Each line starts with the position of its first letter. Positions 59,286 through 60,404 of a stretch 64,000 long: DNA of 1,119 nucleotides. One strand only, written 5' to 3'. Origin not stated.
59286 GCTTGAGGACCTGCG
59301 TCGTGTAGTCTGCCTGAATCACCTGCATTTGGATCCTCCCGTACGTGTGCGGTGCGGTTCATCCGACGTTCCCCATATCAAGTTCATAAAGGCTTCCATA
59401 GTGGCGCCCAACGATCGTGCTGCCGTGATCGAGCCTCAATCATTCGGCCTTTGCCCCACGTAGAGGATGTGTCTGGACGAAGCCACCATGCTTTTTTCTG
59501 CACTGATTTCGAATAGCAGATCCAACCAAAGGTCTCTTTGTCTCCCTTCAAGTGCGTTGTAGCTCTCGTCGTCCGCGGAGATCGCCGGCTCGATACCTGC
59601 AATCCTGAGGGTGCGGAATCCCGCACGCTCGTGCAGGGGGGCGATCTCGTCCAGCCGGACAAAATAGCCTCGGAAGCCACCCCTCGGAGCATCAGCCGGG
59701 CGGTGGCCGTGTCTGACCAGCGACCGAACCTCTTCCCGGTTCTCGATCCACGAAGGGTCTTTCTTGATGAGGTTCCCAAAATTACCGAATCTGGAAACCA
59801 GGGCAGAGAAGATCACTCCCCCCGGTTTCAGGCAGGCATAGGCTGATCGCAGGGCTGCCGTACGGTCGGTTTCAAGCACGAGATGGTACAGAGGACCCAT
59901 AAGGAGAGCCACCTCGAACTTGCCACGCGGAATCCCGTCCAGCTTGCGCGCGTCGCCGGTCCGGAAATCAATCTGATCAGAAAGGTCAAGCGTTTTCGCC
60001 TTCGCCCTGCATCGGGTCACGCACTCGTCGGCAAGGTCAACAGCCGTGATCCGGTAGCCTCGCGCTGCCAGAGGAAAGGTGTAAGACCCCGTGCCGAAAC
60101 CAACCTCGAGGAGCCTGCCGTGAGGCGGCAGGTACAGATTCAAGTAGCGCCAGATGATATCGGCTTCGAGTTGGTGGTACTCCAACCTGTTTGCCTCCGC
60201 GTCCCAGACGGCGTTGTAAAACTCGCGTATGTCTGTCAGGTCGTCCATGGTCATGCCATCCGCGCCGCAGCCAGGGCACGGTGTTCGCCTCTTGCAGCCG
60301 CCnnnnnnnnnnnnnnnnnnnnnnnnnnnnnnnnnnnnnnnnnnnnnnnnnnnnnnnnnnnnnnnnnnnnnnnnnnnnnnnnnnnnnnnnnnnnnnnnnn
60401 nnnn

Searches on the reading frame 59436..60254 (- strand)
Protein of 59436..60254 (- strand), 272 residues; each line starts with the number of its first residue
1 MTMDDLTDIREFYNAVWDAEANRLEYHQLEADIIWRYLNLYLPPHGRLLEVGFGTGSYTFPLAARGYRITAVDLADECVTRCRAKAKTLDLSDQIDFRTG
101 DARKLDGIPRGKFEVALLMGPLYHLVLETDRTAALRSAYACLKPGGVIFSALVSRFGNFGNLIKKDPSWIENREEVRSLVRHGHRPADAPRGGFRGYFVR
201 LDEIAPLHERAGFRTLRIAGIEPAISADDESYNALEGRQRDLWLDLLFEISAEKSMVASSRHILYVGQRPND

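Call 46: search_protein_families(library=pfam, proteins=[window:59436-60254:-], max_evalue=0.001)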
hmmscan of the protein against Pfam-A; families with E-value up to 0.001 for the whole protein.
window:59436-60254:- (272 aa): 7 families
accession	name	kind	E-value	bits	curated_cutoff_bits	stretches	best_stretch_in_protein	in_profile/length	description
PF13649.12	Methyltransf_25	-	1.2e-17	64.8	27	1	49-146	2-97/97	Methyltransferase domain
PF08241.18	Methyltransf_11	-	1.4e-16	61.3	21.2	1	49-149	1-94/95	Methyltransferase domain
PF13489.12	Methyltransf_23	-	3.1e-13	50.2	27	1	40-216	18-162/164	Methyltransferase domain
PF08242.18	Methyltransf_12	-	1.1e-12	48.9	30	1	49-148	1-98/98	Methyltransferase domain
PF13847.12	Methyltransf_31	-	2.5e-08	34.2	27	1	46-168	5-127/145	Methyltransferase domain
PF01209.24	Ubie_methyltran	-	6.2e-06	26.2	20.1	1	47-155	50-156/233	ubiE/COQ5 methyltransferase family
PF05401.17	NodS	-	0.00063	20.1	24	1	46-148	45-143/201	Nodulation protein S (NodS)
